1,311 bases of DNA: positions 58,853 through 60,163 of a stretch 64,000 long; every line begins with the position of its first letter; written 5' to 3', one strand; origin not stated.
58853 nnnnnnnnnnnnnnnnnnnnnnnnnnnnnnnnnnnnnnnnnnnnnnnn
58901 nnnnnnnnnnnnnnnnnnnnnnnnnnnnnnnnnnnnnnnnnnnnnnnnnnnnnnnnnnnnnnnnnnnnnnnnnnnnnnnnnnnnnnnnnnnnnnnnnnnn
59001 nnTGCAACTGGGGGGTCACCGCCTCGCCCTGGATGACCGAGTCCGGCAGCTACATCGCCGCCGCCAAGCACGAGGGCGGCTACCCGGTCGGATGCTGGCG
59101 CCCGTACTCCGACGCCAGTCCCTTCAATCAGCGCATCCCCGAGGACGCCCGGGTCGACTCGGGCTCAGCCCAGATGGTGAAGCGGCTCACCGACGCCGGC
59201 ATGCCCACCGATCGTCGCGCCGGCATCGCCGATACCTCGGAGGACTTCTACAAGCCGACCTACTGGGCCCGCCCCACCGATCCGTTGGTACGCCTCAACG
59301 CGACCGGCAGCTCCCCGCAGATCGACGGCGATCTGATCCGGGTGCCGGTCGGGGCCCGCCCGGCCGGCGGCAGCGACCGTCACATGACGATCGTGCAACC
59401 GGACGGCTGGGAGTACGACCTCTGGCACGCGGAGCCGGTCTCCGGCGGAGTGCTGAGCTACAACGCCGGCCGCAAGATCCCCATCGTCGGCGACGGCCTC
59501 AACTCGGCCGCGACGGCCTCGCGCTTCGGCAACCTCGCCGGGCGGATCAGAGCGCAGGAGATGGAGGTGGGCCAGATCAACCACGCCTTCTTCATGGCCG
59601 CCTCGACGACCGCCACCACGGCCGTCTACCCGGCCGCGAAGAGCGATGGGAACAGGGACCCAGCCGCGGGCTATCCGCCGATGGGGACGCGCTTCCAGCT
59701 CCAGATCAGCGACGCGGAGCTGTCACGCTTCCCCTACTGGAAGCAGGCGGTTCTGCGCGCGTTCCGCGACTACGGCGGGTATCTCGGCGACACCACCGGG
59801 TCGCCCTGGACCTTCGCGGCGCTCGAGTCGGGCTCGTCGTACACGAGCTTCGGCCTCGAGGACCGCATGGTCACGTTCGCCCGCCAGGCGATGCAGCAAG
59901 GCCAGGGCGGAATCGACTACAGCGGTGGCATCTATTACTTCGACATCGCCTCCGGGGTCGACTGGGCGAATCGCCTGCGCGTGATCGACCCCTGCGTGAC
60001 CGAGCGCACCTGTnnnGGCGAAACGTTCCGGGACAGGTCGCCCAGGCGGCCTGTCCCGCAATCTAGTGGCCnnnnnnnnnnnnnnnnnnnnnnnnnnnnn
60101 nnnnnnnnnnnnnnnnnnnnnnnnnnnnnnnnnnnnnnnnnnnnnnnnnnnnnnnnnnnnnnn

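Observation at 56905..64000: Three paralogous secreted proteins share a ~320-aa domain I cannot place in any named family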

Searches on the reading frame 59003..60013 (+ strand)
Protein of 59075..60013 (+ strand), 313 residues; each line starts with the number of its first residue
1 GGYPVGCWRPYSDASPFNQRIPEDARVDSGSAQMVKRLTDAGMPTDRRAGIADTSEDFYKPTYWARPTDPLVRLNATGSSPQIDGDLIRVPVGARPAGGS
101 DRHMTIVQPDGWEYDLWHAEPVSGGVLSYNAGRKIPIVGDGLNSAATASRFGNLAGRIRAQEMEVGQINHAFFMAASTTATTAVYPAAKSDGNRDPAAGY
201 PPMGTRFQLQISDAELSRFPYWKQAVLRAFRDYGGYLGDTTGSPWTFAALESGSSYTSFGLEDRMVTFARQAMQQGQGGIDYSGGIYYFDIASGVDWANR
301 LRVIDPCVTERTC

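Call 9: find_homologous_proteins(query=window:59075-60013:+)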
Query seq(313 aa) (313 aa): 758 proteins with E <= 0.001 among 2923 candidates; the best 120 are listed.
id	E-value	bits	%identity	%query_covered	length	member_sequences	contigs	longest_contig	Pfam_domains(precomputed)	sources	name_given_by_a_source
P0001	1.1e-149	516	73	100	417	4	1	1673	-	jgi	jgi:hypothetical protein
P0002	1.0e-119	418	91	64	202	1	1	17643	-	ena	-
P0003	5.3e-108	379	89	60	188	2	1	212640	-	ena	-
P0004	2.3e-104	367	82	65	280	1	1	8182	-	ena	-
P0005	3.2e-104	367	57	99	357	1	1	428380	-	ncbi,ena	-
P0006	6.7e-104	366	55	99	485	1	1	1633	-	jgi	jgi:hypothetical protein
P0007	6.8e-103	362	56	99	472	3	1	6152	-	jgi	jgi:hypothetical protein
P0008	9.2e-102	359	55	99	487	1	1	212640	-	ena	-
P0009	1.2e-101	358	54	99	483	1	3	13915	-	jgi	jgi:hypothetical protein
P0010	1.1e-100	355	55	99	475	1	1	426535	-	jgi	jgi:hypothetical protein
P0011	1.5e-100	355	53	99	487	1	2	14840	-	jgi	jgi:hypothetical protein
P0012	4.6e-100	353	54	99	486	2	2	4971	-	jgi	jgi:hypothetical protein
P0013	3.2e-99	350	55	99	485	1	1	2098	-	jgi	jgi:hypothetical protein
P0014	4.7e-98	346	55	98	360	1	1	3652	-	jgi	jgi:hypothetical protein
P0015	1.1e-97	345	54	99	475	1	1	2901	-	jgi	jgi:hypothetical protein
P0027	3.8e-85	304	49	100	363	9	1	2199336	-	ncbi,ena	-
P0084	2.0e-77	279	47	100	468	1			PF00293.35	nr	nr:NUDIX domain-containing protein [Actinomycetota bacterium]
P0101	1.8e-76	275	48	99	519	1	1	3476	PF16841.12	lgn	-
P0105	2.8e-76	275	47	99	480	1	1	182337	-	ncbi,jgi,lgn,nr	ncbi:MAG TPA: hypothetical protein VEX36_00310 [Thermoleophilaceae bacterium]|nr:hypothetical protei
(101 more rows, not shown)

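Call 15: search_solved_structures(query=A2, max_evalue=10, show_alignments=2)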
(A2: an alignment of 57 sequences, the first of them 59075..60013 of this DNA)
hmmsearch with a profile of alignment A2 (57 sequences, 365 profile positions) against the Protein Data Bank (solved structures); distinct sequences matched with E-value up to 10: 1.
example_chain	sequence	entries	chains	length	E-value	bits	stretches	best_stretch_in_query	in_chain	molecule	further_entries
8ske_A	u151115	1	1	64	1.5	10.8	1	154-197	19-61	Miniprotein EEHEE_rd4_0642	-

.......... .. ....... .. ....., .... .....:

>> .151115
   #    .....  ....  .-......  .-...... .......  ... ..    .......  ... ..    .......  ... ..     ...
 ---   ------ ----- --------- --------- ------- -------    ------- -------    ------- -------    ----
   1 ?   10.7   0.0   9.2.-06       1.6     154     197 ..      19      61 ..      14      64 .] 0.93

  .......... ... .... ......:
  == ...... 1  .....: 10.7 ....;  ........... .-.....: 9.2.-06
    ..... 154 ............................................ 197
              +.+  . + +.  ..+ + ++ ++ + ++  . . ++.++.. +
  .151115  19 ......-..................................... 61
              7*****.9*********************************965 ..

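Call 23: predict_structure(alignment_id=A2)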
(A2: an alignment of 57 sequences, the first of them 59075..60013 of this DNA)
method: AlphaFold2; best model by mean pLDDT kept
length: 313 residues; sequences in the alignment: 57
mean_pLDDT: 95.9   pTM: 0.93
mean pLDDT of the five models: 95.9, 95.5, 95.3, 95.0, 94.4
residues with pLDDT >= 90: 299; 70-90: 9; 50-70: 4; < 50: 1
segments of 3 or more residues with pLDDT < 50: none
pLDDT, mean of each block of 10 residues (from residue 1): 68 96 98 98 98 96 97 93 95 97 97 96 98 95 94 95 96 98 98 97 99 98 98 98 95 96 97 98 98 98 98 95
secondary structure, 60 per line:
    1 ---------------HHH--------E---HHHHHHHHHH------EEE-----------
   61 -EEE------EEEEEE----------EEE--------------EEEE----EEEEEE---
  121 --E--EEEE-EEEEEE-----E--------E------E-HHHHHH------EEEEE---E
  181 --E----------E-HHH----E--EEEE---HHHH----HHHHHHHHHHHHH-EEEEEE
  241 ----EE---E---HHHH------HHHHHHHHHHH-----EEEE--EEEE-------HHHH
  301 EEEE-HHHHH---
elements in order: H31-40 E47-49 E62-64 E71-76 E87-89 E104-107 E112-117 E126-129 E131-136 H160-165 E172-176 E206-209 H213-216 H221-233 E235-240 H254-257 H264-274 E280-283 E286-289 H297-300 E301-304 H306-310

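Call 26: fold_search(model_id=the predicted structure, library=pdb)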
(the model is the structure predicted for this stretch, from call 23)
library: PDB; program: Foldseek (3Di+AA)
matches with E <= 10: 148; with E <= 0.001: 0
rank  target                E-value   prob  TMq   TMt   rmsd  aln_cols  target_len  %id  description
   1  5o95_B                4.1e-01  0.04  0.12  0.15  16.5       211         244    9  Structure of the putative methyltransferase Lpg2936 from Legionella pneumophila (released 2017-11-08)
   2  4pwz_B                5.3e-01  0.03  0.10  0.08  13.8       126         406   11  Crystal structure of TolB protein from Yersinia pestis CO92 (released 2014-04-02)
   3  4r40_C                7.2e-01  0.02  0.09  0.08  13.2       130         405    8  Crystal Structure of TolB/Pal complex from Yersinia pestis. (released 2014-09-03)
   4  5o95_A                9.9e-01  0.02  0.10  0.12  15.0       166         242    8  Structure of the putative methyltransferase Lpg2936 from Legionella pneumophila (released 2017-11-08)
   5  4pwz_A                9.9e-01  0.02  0.09  0.08  13.7       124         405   12  Crystal structure of TolB protein from Yersinia pestis CO92 (released 2014-04-02)
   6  2qqu_A                1.3e+00  0.01  0.07  0.05  15.0       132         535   14  Crystal structure of a cell-wall invertase (D239A) from Arabidopsis thaliana in complex with sucrose (released 2008-04-22)
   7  5o95_D                1.5e+00  0.02  0.12  0.15  15.2       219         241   10  Structure of the putative methyltransferase Lpg2936 from Legionella pneumophila (released 2017-11-08)
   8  2qqw_A                1.5e+00  0.01  0.07  0.05  15.8       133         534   13  Crystal structure of a cell-wall invertase (D23A) from Arabidopsis thaliana in complex with sucrose (released 2008-04-22)
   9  3r67_D                1.6e+00  0.01  0.08  0.08  16.4       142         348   15  Crystal structure of a putative glycosidase (BT_4094) from BACTEROIDES THETAIOTAOMICRON VPI-5482 at 2.30 A resolution (released 2011-04-13)
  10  1sll                  1.6e+00  0.01  0.06  0.04  10.1        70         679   14  SIALIDASE L FROM LEECH MACROBDELLA DECORA (released 1998-12-16)
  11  2w8b_B                1.7e+00  0.01  0.08  0.07  13.7       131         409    7  Crystal structure of processed TolB in complex with Pal (released 2009-02-17)
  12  2w8b_A                1.7e+00  0.01  0.07  0.06  14.5       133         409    8  Crystal structure of processed TolB in complex with Pal (released 2009-02-17)
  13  2ac1_A                1.8e+00  0.01  0.07  0.05  16.0       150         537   15  Crystal structure of a cell-wall invertase from Arabidopsis thaliana (released 2006-08-29)
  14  8u2a                  2.0e+00  0.02  0.06  0.04  12.7        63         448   11  Crystal structure of NanI in complex with Neu5,9Ac (released 2024-09-04)
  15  3tck                  2.0e+00  0.01  0.11  0.15  18.3       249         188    6  Crystal structure of Peptidyl-tRNA hydrolase from Mycobacterium tuberculosis - Form 4 (released 2012-02-15)
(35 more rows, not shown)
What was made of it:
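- On Structurally characterised glycoside hydrolase or polysaccharide lyase folds (TIM barrel, (alpha/alpha)n toroid, beta-helix, jelly roll, beta-propeller): Foldseek against 350,542 PDB chains: best E=0.41, TM<=0.15 (call 26).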

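Call 32: fold_search(model_id=the predicted structure, library=viral)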
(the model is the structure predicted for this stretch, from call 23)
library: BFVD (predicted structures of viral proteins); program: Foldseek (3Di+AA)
matches with E <= 10: 219; with E <= 0.001: 5
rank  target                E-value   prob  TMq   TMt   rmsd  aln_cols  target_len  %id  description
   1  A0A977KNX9            1.3e-21  1.00  0.70  0.24   3.9       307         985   21  (no name in the UniProt tables at hand)
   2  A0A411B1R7            4.4e-20  1.00  0.70  0.31   4.0       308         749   23  Minor tail protein [Gordonia phage Guillaume]
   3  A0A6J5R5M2            1.9e-14  1.00  0.60  0.27   6.2       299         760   20  Parallel beta-helix repeat [uncultured Caudovirales phage]
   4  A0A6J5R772            9.5e-14  1.00  0.57  0.52   7.4       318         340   17  Uncharacterized protein [uncultured Caudovirales phage]
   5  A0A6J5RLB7            1.2e-08  1.00  0.45  0.44   9.4       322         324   14  Uncharacterized protein [uncultured Caudovirales phage]
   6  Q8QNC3                4.7e-01  0.03  0.08  0.05  14.6       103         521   11  EsV-1-159 [Ectocarpus siliculosus virus 1 (isolate New Zealand/Kaikoura/1988)]
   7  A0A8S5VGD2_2          6.4e-01  0.07  0.10  0.03  10.2        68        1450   25  Peptidase [Myoviridae sp. ctkfK18]
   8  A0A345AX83            7.2e-01  0.20  0.12  0.21   7.3        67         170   12  (no name in the UniProt tables at hand)
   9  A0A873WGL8            7.2e-01  0.15  0.14  0.24   6.1        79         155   15  (no name in the UniProt tables at hand)
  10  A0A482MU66            1.2e+00  0.07  0.09  0.17   5.8        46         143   20  Uncharacterized protein [Escherichia phage vB_EcoP_KAW1A4500]
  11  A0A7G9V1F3            1.3e+00  0.07  0.11  0.22   9.3        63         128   13  DUF7296 domain-containing protein [Pseudomonas phage phiPsa300]
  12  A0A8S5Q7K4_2          1.3e+00  0.01  0.10  0.03  13.6       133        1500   15  Large polyvalent protein-associated domain-containing protein [Podoviridae sp. ctJaJ36]
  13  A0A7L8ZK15            1.5e+00  0.06  0.07  0.17   5.1        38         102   13  (no name in the UniProt tables at hand)
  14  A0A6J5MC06            1.5e+00  0.04  0.10  0.20  12.2        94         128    8  Uncharacterized protein [uncultured Caudovirales phage]
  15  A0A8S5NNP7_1          1.6e+00  0.06  0.08  0.03   6.3        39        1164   20  EF-hand domain-containing protein [Myoviridae sp. ctagO6]
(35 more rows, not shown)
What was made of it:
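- Closest known: Phage tailspike depolymerases. Same: One phage protein combines beta-helix repeats with this domain (call 32).
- Foldseek against BFVD gives TM 0.70 and E=1e-21, including one phage protein that also has parallel beta-helix repeats (call 32).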

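Call 34: search_protein_families(library=phrogs, proteins=[window:59075-60013:+], max_evalue=0.1)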
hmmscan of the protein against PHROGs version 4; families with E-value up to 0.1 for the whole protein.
window:59075-60013:+ (313 aa): 2 families
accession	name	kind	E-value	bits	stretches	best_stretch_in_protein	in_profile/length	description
phrog_17388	-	tail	8.2e-17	62.2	1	9-243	194-424/702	minor tail protein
phrog_18175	-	unknown function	0.059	14.6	0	261-290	17-46/68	-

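Call 35: search_dna_similar(query=window:59075-60013:+, collection=phages, mode=protein, max_evalue=0.001, max_rows=30)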
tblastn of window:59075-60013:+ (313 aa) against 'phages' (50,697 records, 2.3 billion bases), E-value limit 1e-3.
Records with a match: 66; places in all: 66; records where one place covers at least 80% of the query: 0.
Best place of each record, by identity: <60% 66.
By first word of the organism name: Gordonia 66.
By host as written in the record: Gordonia terrae 3612 55; Gordonia terrae CAG3 5; Gordonia rubripertincta NRRL B-16540 3; Gordonia terrae strain G232 2; - 1.
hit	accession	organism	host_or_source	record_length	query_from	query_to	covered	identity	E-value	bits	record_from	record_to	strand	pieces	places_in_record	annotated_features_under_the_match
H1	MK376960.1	Gordonia phage BiPauneto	Gordonia terrae 3612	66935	9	258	80%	28.8%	4e-5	51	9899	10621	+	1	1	24: hypothetical protein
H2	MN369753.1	Gordonia phage Sukkupi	Gordonia terrae 3612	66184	9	258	80%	28.8%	5e-5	51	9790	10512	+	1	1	23: minor tail protein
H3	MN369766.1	Gordonia phage Yndexa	Gordonia terrae 3612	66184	9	258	80%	28.8%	5e-5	51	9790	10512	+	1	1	23: minor tail protein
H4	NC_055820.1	Gordonia phage Sukkupi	Gordonia terrae 3612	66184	9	258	80%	28.8%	5e-5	51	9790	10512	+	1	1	23: minor tail protein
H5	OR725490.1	Gordonia phage LuckyLeo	Gordonia rubripertincta NRRL B-16540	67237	9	258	80%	28.3%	2e-4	49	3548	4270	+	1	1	3: minor tail protein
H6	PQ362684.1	Gordonia phage Apeppi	Gordonia rubripertincta NRRL B-16540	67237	9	258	80%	28.3%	2e-4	49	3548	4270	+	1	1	3: hypothetical protein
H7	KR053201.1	Gordonia phage GTE8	Gordonia terrae strain G232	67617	65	258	62%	32.2%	1e-5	53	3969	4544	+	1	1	hypothetical protein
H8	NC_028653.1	Gordonia phage GTE8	Gordonia terrae strain G232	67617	65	258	62%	32.2%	1e-5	53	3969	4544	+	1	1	minor tail protein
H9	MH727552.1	Gordonia phage KidneyBean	Gordonia terrae 3612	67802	65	258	62%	30.9%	3e-4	48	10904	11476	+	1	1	21: minor tail protein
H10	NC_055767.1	Gordonia phage KidneyBean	Gordonia terrae 3612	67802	65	258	62%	30.9%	3e-4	48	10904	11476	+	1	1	21: minor tail protein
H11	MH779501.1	Gordonia phage Emianna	Gordonia terrae 3612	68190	65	258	62%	30.9%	3e-4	48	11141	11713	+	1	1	21: minor tail protein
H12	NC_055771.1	Gordonia phage Emianna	Gordonia terrae 3612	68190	65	258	62%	30.9%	3e-4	48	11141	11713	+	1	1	21: minor tail protein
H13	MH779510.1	Gordonia phage Kurt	Gordonia terrae 3612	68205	65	258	62%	30.9%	3e-4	48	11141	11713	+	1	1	21: minor tail protein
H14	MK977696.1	Gordonia phage SCentae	Gordonia terrae 3612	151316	65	258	62%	30.5%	7e-5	50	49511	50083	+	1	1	96: hypothetical protein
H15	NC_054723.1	Gordonia phage Pupper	Gordonia terrae 3612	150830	65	258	62%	30.5%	1e-4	50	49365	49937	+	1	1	97: minor tail protein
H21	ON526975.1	Gordonia phage Camerico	Gordonia terrae 3612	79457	9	243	75%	25.2%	1e-6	56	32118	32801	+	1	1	27: minor tail protein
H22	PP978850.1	Gordonia phage Damp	Gordonia terrae 3612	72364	65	258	62%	30.2%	2e-6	55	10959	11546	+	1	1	9: minor tail protein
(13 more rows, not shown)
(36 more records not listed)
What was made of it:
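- Closest known: PHROG 17388 / Gordonia phage 'minor tail proteins'. Same: True homologues of the shared domain. hmmscan gives E=8e-17 over about 235 residues (call 34), tblastn gives 25-32% identity in 66 phages (call 35), and Foldseek gives TM 0.70 (call 32).
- PHROG 17388 'minor tail protein' matches at E=8e-17 (call 34). tblastn finds 66 Gordonia phages (call 35). Its phage homologues are annotated as 'minor tail proteins' (calls 34, 35).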

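Call 36: get_annotated_region(hit=H2, flank=6000)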
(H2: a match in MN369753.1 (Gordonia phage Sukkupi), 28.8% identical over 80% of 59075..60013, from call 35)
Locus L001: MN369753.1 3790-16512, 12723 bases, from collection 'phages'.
description: Gordonia phage Sukkupi, complete genome.
organism: Gordonia phage Sukkupi (NCBI taxid 2653747)
taxonomy: Viruses; Duplodnaviria; Heunggongvirae; Uroviricota; Caudoviricetes; Zierdtviridae; Emilbogenvirinae; Sukkupivirus; Sukkupivirus sukkupi
host: Gordonia terrae 3612; source: soil; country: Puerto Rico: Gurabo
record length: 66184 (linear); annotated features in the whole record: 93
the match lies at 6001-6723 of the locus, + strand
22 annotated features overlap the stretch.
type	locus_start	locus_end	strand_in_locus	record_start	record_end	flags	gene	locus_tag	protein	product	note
CDS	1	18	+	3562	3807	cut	7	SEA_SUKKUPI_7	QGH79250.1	HicA-like toxin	toxin in toxin/antitoxin system, HicA-like; toxin in toxin/antitoxin system, HicA-like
CDS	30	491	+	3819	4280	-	8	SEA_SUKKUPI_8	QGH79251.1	hypothetical protein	-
CDS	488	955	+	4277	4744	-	9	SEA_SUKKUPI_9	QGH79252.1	hypothetical protein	-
CDS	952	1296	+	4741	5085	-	10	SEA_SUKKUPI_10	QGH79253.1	hypothetical protein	-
CDS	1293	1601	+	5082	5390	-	11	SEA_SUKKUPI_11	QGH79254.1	hypothetical protein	-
CDS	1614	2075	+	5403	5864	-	12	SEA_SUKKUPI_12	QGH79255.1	hypothetical protein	-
CDS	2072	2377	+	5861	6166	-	13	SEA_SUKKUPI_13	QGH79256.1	hypothetical protein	-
CDS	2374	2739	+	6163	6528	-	14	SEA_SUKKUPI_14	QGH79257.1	hypothetical protein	-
CDS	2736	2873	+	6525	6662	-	15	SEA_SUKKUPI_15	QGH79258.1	hypothetical protein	-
CDS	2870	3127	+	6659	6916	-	16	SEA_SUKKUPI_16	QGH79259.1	hypothetical protein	-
CDS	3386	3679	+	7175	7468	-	17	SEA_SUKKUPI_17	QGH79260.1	hypothetical protein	-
CDS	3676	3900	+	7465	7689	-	18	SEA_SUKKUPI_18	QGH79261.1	hypothetical protein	-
CDS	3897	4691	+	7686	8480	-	19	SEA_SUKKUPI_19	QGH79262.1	lysin B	-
CDS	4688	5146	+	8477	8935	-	20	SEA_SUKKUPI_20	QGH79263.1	MazG-like nucleotide pyrophosphohydrolase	-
CDS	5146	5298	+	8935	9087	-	21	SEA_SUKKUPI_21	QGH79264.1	hypothetical protein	-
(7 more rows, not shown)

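Call 37: get_annotated_region(hit=H21, flank=6000)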
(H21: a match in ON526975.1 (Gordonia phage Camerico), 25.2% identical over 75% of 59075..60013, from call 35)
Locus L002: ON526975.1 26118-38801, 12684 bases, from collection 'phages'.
description: Gordonia phage Camerico, complete genome.
organism: Gordonia phage Camerico (NCBI taxid 2951265)
taxonomy: Viruses; Duplodnaviria; Heunggongvirae; Uroviricota; Caudoviricetes
host: Gordonia terrae 3612; source: soil; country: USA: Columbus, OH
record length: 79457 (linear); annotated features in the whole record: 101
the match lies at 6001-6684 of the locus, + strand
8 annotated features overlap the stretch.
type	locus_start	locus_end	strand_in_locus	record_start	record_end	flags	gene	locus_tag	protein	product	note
CDS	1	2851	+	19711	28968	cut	24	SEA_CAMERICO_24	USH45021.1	tape measure protein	-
CDS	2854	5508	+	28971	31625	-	25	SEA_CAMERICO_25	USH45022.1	minor tail protein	-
CDS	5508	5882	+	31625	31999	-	26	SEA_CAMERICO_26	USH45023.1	hypothetical protein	-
CDS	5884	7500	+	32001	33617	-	27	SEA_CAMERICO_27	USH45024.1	minor tail protein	-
CDS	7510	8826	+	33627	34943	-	28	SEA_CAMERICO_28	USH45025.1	minor tail protein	-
CDS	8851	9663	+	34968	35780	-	29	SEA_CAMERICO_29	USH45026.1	hypothetical protein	-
CDS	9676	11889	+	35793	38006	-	30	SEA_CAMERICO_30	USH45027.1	minor tail protein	-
CDS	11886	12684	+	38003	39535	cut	31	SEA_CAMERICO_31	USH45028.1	hypothetical protein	-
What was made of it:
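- Camerico gp27 lies in the tail cluster directly downstream of the tape measure protein and a minor tail protein (call 37).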

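Call 38: search_protein_families(library=pfam, proteins=[L001:5695-7509:+, L002:5884-7497:+, L002:7510-8823:+, L002:2854-5505:+], max_evalue=0.01)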
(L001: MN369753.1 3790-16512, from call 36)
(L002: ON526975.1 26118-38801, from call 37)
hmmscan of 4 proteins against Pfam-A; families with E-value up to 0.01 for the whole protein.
L001:5695-7509:+ (605 aa): 0 families

L002:5884-7497:+ (538 aa): 0 families

L002:7510-8823:+ (438 aa): 0 families

L002:2854-5505:+ (884 aa): 1 family
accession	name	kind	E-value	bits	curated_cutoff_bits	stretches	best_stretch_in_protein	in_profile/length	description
PF25788.1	Ig_Rha78A_N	-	3.5e-10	40.5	27.4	1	430-504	15-90/105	Rha78A-like, N-terminal immunoglobulin domain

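Call 40: search_protein_families(library=pfam, alignment_id=A2, max_evalue=1)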
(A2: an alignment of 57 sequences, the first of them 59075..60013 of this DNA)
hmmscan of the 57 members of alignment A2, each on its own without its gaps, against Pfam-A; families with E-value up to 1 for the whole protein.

A. member 1, window:59075-60013:+ (313 aa): 0 families

B. families by the number of members that match (of 57 scanned): 18 families
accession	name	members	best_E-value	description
PF14304.11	CSTF_C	2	0.17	Transcription termination and cleavage factor C-terminal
PF16841.11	CBM60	1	3.4e-13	Ca-dependent carbohydrate-binding module xylan-binding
PF00293.34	NUDIX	1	3.4e-10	NUDIX domain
PF05531.17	NPV_P10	1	0.007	Nucleopolyhedrovirus P10 protein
PF16824.11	CBM_26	1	0.039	C-terminal carbohydrate-binding module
PF21834.1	DUF6894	1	0.064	Domain of unknown function (DUF6894)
PF16326.10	ABC_tran_CTD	1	0.064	ABC transporter C-terminal domain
PF18953.6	SAP_new25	1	0.074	SAP domain-containing new25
PF18656.6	DUF5633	1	0.079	Family of unknown function (DUF5633)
PF03972.19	MmgE_PrpD_N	1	0.082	MmgE/PrpD N-terminal domain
PF07160.18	SKA1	1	0.086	Spindle and kinetochore-associated protein 1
PF08504.16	RunxI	1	0.15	Runx inhibition domain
PF11336.14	DUF3138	1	0.15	Protein of unknown function (DUF3138)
PF07902.16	Gp58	1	0.36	gp58-like protein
PF21827.1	New_glue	1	0.37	New glue protein family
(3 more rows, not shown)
